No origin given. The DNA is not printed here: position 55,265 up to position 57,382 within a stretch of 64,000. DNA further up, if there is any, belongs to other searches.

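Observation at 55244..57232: Stand-alone OLD-family ATPase-Toprim nuclease islet at a tRNA-Gln integration hotspot with a tRNA 3'-end direct repeat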

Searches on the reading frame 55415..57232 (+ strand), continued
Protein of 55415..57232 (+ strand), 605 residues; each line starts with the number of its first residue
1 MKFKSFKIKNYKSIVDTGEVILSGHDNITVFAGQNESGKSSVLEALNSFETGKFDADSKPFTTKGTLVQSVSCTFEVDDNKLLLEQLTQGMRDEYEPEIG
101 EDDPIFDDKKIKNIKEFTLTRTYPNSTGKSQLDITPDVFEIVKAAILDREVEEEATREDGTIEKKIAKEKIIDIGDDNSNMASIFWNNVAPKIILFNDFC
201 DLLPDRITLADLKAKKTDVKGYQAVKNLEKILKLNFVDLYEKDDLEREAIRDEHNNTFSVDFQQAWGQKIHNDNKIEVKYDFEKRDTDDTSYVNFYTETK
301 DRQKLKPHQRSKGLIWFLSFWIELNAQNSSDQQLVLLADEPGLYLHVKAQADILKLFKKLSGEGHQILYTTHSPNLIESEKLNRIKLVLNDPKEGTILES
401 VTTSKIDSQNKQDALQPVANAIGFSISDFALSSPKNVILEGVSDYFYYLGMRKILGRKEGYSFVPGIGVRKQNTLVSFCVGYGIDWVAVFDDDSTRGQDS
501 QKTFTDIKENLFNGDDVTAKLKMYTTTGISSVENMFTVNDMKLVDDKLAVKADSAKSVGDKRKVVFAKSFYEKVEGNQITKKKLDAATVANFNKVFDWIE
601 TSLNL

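Call 50: search_protein_families(library=pfam, alignment_id=A2, max_evalue=0.00001)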
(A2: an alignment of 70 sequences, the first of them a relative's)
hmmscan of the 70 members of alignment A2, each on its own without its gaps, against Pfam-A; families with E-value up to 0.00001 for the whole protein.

A. member 1, L007:8413-9993:+ (527 aa): 2 families
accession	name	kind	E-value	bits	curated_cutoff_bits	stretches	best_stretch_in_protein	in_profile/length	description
PF02384.22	N6_Mtase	-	1.2e-110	370.2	20.4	1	184-492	2-310/311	N-6 DNA Methylase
PF12161.14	HsdM_N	-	5.7e-20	72.7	24.5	1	19-171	1-134/135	HsdM N-terminal domain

B. families by the number of members that match (of 70 scanned): 46 families (the first 25 are shown)
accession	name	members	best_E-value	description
PF01420.25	Methylase_S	11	4.3e-37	Type I restriction modification DNA specificity domain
PF02384.22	N6_Mtase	6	1.2e-110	N-6 DNA Methylase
PF07669.17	Eco57I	4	1.1e-50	Eco57I restriction-modification methylase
PF12161.14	HsdM_N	3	5e-27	HsdM N-terminal domain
PF01551.29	Peptidase_M23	2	4.9e-28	Peptidase family M23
PF06114.19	Peptidase_M78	2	2.4e-17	IrrE N-terminal-like domain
PF01381.28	HTH_3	2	2.5e-11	Helix-turn-helix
PF02867.20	Ribonuc_red_lgC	1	4.2e-135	Ribonucleotide reductase, barrel domain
PF00145.23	DNA_methylase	1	2e-94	C-5 cytosine-specific DNA methylase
PF01715.23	IPPT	1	7.8e-83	IPP transferase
PF02086.21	MethyltransfD12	1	1.9e-51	D12 class N6 adenine-specific DNA methyltransferase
PF06993.17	DUF1304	1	1.1e-41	Protein of unknown function (DUF1304)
PF02633.19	Creatininase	1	6.1e-40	Creatinine amidohydrolase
PF12762.13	DDE_Tnp_IS1595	1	4.1e-38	ISXO2-like transposase domain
PF15515.12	MvaI_BcnI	1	3.9e-37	MvaI/BcnI restriction endonuclease family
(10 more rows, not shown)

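Call 51: search_protein_families(library=pfam, alignment_id=A3, max_evalue=0.00001)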
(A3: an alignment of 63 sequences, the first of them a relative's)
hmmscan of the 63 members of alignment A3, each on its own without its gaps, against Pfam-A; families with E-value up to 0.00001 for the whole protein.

A. member 1, L007:11815-12954:+ (380 aa): 1 family
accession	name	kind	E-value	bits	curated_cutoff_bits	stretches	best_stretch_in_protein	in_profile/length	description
PF01420.25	Methylase_S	-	5.9e-47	160.4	22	2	20-174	3-167/168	Type I restriction modification DNA specificity domain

B. families by the number of members that match (of 63 scanned): 56 families (the first 25 are shown)
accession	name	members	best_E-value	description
PF04851.21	ResIII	12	1.1e-40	Type III restriction enzyme, res subunit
PF18766.7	SWI2_SNF2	9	2.1e-80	SWI2/SNF2 ATPase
PF22679.2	T1R_D3-like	9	9.6e-59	Type I restriction enzyme subunit R domain 3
PF04313.20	HSDR_N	9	3.5e-51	Type I restriction enzyme R protein N terminus (HSDR_N)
PF00270.35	DEAD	8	2.7e-28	DEAD/DEAH box helicase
PF11867.13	T1RH-like_C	5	2.2e-131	Type I restriction enzyme HindI endonuclease subunit-like, C-terminal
PF12008.13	EcoR124_C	4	6.2e-61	Type I restriction and modification enzyme - subunit R C terminal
PF00271.37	Helicase_C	4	1.2e-27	Helicase conserved C-terminal domain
PF01420.25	Methylase_S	2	5.9e-47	Type I restriction modification DNA specificity domain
PF00239.26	Resolvase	2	6.3e-44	Resolvase, N terminal domain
PF13091.12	PLDc_2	2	4e-10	PLD-like domain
PF05221.23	AdoHcyase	1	1e-136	S-adenosyl-L-homocysteine hydrolase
PF20473.4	MmeI_Mtase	1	3.4e-96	MmeI, DNA-methyltransferase domain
PF02684.21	LpxB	1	1.2e-90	Lipid-A-disaccharide synthetase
PF09665.15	RE_Alw26IDE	1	2.7e-83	Type II restriction endonuclease (RE_Alw26IDE)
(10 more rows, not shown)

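Call 59: search_protein_families(library=ncbifam, proteins=[window:55415-57229:+], max_evalue=0.01)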
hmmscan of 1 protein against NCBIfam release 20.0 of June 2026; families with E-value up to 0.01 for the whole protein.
window:55415-57229:+ (605 aa): 23 families
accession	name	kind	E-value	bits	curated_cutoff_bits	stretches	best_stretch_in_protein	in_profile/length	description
NF041760.1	PtuA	equivalog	1.4e-07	30.9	500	1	2-47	51-93/524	retron Ec78 anti-phage system effector ATPase PtuA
TIGR02673.1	FtsE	equivalog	5.8e-06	26.1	264.85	1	334-387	157-210/214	cell division ATP-binding protein FtsE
TIGR03608.1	L_ocin_972_ABC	subfamily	5.9e-06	25.9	254.85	1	335-379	155-199/206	putative bacteriocin export ABC transporter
NF008409.0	PRK11231.1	equivalog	2.7e-05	23.7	375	1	331-373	156-197/255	Fe(3+) dicitrate ABC transporter ATP-binding protein FecE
NF040873.1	AztA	equivalog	3.6e-05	23.4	220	0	327-380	132-185/191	zinc ABC transporter ATP-binding protein AztA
TIGR00611.2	recf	equivalog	0.00025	20.3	172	1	5-53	3-48/339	DNA replication/repair protein RecF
NF003034.1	PRK03918.1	equivalog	0.00049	18.2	700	1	1-81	1-83/878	DNA double-strand break repair ATPase Rad50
NF007826.0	PRK10535.1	equivalog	0.00053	18.4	966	1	333-418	163-243/648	macrolide ABC transporter ATP-binding protein/permease MacB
NF010068.0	PRK13548.1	equivalog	0.00079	18.6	261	0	329-376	158-205/261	heme ABC transporter ATP-binding protein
NF002572.0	PRK02224.1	equivalog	0.00087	17.7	1087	1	1-46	1-43/888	DNA double-strand break repair ATPase Rad50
NF011630.0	PRK15056.1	equivalog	0.0009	18.5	393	1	330-373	158-201/274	manganese/iron ABC transporter ATP-binding protein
TIGR02770.1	nickel_nikD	equivalog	0.0013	18.2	318.7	1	333-406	144-213/230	nickel import ATP-binding protein NikD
NF038007.1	ABC_ATP_DarD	equivalog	0.0014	18.2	375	0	332-375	159-202/218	darobactin export ABC transporter ATP-binding protein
TIGR00956.1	3a01205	subfamily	0.0022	15.6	1959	1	333-385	921-973/1394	pleiotropic drug resistance family protein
TIGR03873.1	F420-0_ABC_ATP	hypoth_equivalog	0.0023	17.2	372.4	0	332-376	155-199/256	putative F420-0 ABC transporter ATP-binding protein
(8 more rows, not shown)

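Call 64: find_related_loci(query=A1, collection=viral_contigs, flank=8000)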
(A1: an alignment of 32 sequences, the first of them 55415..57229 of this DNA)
Query A1 (605 aa) in viral_contigs; peptide patterns used: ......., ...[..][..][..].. (x = any residue, [..] = any of these).
61 stretches matched a pattern; 15 encode a relative of the query (tblastn E <= 1e-3); 15 distinct loci.
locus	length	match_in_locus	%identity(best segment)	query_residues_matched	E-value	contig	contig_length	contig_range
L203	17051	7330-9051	30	1-600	7e-65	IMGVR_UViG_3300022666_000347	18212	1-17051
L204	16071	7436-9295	28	1-604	3e-52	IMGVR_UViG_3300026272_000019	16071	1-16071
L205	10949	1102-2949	25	1-603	2e-47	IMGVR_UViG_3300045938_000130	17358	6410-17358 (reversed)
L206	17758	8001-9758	29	1-591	3e-44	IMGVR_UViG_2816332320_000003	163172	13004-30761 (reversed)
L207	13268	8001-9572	28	1-493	1e-38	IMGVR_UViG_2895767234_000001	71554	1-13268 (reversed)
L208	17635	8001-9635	34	1-500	1e-25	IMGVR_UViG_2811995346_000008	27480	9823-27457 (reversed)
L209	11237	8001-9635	34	1-500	1e-25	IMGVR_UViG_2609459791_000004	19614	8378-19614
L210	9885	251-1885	34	1-500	1e-25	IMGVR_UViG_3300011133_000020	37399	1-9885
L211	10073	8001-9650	34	1-494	4e-25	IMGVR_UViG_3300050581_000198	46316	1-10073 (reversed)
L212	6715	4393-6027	32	1-502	3e-24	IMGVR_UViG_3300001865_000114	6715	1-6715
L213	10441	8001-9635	32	1-502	4e-24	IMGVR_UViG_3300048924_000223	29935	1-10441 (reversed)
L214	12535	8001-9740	28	1-514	3e-22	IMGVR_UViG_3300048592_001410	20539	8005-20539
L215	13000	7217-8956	28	1-514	3e-22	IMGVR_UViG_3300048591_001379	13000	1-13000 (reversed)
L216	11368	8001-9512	31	1-455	1e-19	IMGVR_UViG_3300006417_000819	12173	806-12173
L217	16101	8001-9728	33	1-600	2e-100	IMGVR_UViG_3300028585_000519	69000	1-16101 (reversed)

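Call 65: list_cluster_members(proteins=[window:55415-57229:+, window:57420-57893:+])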
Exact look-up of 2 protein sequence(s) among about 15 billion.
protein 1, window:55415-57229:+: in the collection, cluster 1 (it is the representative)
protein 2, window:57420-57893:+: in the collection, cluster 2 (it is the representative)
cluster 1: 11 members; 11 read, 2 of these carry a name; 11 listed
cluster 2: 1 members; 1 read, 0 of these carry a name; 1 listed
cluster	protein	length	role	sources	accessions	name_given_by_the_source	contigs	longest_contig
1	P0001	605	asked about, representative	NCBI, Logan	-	-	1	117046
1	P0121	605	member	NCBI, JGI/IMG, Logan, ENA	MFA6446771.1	MAG: AAA family ATPase [Patescibacteria group bacterium] | predicted ATP-dependent endonuclease of OLD family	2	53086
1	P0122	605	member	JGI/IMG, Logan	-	predicted ATP-dependent endonuclease of OLD family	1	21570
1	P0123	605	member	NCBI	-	-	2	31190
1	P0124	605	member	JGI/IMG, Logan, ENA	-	-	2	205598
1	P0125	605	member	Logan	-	-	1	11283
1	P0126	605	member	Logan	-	-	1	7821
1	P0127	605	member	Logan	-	-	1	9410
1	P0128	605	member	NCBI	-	-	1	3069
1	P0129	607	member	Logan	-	-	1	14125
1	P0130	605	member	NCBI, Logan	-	-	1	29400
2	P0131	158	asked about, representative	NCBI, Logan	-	-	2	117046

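Call 66: find_encoding_contigs(protein=P0124, flank=10000, max_places=3)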
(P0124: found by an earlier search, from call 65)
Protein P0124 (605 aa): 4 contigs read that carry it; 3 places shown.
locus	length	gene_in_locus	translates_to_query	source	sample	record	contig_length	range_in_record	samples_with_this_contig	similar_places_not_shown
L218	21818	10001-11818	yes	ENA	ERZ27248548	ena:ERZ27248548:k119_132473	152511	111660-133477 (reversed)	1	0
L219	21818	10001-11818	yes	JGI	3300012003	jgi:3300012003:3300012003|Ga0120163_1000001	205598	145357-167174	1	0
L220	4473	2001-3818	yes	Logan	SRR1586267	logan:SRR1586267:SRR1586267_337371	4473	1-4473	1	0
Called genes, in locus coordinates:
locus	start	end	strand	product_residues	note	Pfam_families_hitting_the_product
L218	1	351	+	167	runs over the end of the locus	-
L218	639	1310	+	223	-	PF14528:LAGLIDADG_3 (weak)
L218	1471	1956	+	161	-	-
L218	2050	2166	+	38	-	-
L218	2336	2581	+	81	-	PF09851:SHOCT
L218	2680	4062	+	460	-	PF00270:DEAD, PF04851:ResIII (weak), PF00271:Helicase_C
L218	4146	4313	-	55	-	-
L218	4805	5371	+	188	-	-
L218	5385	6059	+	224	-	-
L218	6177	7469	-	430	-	PF00239:Resolvase, PF07508:Recombinase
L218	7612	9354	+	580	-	PF00376:MerR (weak), PF12728:HTH_17 (faint), PF13411:MerR_1, PF12161:HsdM_N, PF02384:N6_Mtase, PF07669:Eco57I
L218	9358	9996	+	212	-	PF01420:Methylase_S (weak)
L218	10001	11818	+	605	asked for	PF13175:AAA_15, PF13476:AAA_23, PF13304:AAA_21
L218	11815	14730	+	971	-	PF04313:HSDR_N, PF00270:DEAD (weak), PF04851:ResIII, PF18766:SWI2_SNF2, PF00271:Helicase_C (faint), PF22679:T1R_D3-like, PF11867:T1RH-like_C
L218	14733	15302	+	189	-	PF01863:YgjP-like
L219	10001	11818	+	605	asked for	PF13175:AAA_15, PF13476:AAA_23, PF13304:AAA_21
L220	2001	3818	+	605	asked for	PF13175:AAA_15, PF13476:AAA_23, PF13304:AAA_21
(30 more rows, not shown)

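Call 67: find_encoding_contigs(protein=P0002, flank=10000, max_places=3)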
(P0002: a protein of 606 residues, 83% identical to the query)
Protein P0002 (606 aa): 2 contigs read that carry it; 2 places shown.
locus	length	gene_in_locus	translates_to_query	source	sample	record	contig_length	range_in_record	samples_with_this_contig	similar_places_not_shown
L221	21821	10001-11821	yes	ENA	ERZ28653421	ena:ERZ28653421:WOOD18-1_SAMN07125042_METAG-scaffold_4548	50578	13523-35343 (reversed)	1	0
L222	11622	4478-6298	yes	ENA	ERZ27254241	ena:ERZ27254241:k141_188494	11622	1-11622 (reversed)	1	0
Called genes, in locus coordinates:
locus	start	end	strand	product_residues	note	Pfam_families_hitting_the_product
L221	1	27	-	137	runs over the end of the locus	PF01467:CTP_transf_like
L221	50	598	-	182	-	PF02600:DsbB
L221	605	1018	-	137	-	PF00085:Thioredoxin (faint)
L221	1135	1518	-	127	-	PF01219:DAGK_prokar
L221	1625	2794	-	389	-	-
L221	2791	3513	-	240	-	PF13739:PdaC (weak), PF11738:DUF3298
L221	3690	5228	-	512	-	PF00239:Resolvase, PF07508:Recombinase, PF13408:Zn_ribbon_recom (weak)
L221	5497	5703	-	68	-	-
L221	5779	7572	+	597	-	PF12161:HsdM_N, PF02384:N6_Mtase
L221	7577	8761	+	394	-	PF09903:DUF2130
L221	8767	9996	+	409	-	PF01420:Methylase_S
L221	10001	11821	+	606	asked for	PF02463:SMC_N (faint), PF13175:AAA_15, PF13476:AAA_23 (weak), PF13514:AAA_27 (faint), PF13304:AAA_21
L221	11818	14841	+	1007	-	PF04313:HSDR_N, PF04851:ResIII, PF18766:SWI2_SNF2, PF22679:T1R_D3-like, PF11867:T1RH-like_C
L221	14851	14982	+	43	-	-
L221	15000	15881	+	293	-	PF10987:DUF2806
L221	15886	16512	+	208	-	PF13412:HTH_24 (weak)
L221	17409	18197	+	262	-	PF00459:Inositol_P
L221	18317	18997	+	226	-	-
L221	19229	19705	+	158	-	-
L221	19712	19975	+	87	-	-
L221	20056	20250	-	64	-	-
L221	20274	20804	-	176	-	PF04264:YceI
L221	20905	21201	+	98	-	PF01638:HxlR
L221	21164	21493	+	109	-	-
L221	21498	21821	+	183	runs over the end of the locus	PF12645:HTH_16 (weak), PF04542:Sigma70_r2, PF08281:Sigma70_r4_2, PF04545:Sigma70_r4 (weak)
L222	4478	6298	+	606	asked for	PF02463:SMC_N (faint), PF13175:AAA_15, PF13476:AAA_23 (weak), PF13514:AAA_27 (faint), PF13304:AAA_21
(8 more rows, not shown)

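Call 73: search_protein_families(library=pfam, proteins=[L008:4431-5495:+, L008:4092-4424:+, L008:7511-7930:+, L008:7958-8605:+, L009:4077-4616:+, L010:6195-7322:+], max_evalue=0.001)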
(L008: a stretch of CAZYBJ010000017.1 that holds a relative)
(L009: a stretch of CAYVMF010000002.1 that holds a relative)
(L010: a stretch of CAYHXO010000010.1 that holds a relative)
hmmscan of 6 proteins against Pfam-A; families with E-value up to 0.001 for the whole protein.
L008:4431-5495:+ (355 aa): 5 families
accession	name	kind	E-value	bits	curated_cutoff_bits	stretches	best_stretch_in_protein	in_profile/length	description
PF01381.28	HTH_3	-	2.5e-11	43.9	23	1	26-72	8-54/55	Helix-turn-helix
PF06114.19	Peptidase_M78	-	3.9e-09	36.8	22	1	209-304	1-95/123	IrrE N-terminal-like domain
PF13560.12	HTH_31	-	2e-05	25.2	27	1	27-71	14-59/64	Helix-turn-helix domain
PF12844.13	HTH_19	-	0.00029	21.1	30.2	1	16-62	1-47/64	Helix-turn-helix domain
PF15943.11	YdaS_toxin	-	0.00084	19.5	30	0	30-66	11-47/65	Bacterial toxin YdaS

L008:4092-4424:+ (110 aa): 1 family
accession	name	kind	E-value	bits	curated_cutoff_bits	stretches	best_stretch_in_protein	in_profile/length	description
PF05015.19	HigB-like_toxin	-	0.00023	22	27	1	14-86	3-76/91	RelE-like toxin of type II toxin-antitoxin system HigB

L008:7511-7930:+ (140 aa): 1 family
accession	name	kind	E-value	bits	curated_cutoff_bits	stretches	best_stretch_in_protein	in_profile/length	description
PF01741.23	MscL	-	7.2e-35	120.4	27.4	1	7-126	1-119/123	Large-conductance mechanosensitive channel, MscL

L008:7958-8605:+ (215 aa): 1 family
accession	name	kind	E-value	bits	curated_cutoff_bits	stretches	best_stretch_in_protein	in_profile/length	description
PF04832.17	SOUL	-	1e-44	153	27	1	28-210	1-171/173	SOUL heme-binding protein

L009:4077-4616:+ (180 aa): 0 families

L010:6195-7322:+ (376 aa): 1 family
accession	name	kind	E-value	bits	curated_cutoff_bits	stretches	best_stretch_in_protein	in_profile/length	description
PF01420.25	Methylase_S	-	2.3e-33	116.2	22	2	1-156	1-168/168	Type I restriction modification DNA specificity domain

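Call 74: predict_structure(alignment_id=A1)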
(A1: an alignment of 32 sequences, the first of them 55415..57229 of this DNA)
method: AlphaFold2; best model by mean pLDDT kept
length: 605 residues; sequences in the alignment: 32
mean_pLDDT: 83.5   pTM: 0.66
mean pLDDT of the five models: 83.5, 82.5, 81.7, 80.2, 79.6
residues with pLDDT >= 90: 212; 70-90: 321; 50-70: 59; < 50: 13
segments of 3 or more residues with pLDDT < 50: 270-273, 424-431
pLDDT, mean of each block of 10 residues (from residue 1): 93 89 83 87 94 82 73 94 92 87 89 95 86 95 90 75 78 88 93 74 87 89 90 90 90 88 73 68 87 85 75 82 77 83 76 86 90 81 82 83 62 74 43 76 88 89 69 70 80 69 86 88 87 92 90 85 82 88 95 95 90
secondary structure, 60 per line:
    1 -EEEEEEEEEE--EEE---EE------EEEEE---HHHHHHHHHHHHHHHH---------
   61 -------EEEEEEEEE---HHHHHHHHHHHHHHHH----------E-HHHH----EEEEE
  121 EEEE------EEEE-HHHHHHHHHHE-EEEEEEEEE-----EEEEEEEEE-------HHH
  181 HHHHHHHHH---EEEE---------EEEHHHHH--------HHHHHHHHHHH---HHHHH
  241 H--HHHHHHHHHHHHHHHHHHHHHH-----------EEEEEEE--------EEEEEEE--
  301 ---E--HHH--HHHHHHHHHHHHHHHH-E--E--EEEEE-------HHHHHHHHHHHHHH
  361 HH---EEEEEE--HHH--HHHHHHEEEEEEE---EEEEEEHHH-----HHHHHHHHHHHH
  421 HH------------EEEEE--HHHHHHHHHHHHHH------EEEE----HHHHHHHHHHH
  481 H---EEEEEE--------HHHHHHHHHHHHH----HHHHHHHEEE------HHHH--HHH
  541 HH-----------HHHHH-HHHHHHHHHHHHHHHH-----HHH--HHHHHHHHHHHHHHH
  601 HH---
elements in order: E2-11 E14-16 E28-32 H36-51 E68-76 H80-95 H108-111 E116-124 E131-134 H136-145 E148-156 E162-170 H178-189 E193-196 E206-208 H209-213 H222-232 H236-241 H244-265 E277-283 E292-298 H312-327 E335-339 H347-362 E366-371 H379-384 E385-391 E395-400 H409-422 E435-439 H442-455 E462-465 H470-481 E485-490 H499-511 H516-522 E523-525 H532-535 H538-542 H554-558 H560-575 H586-602
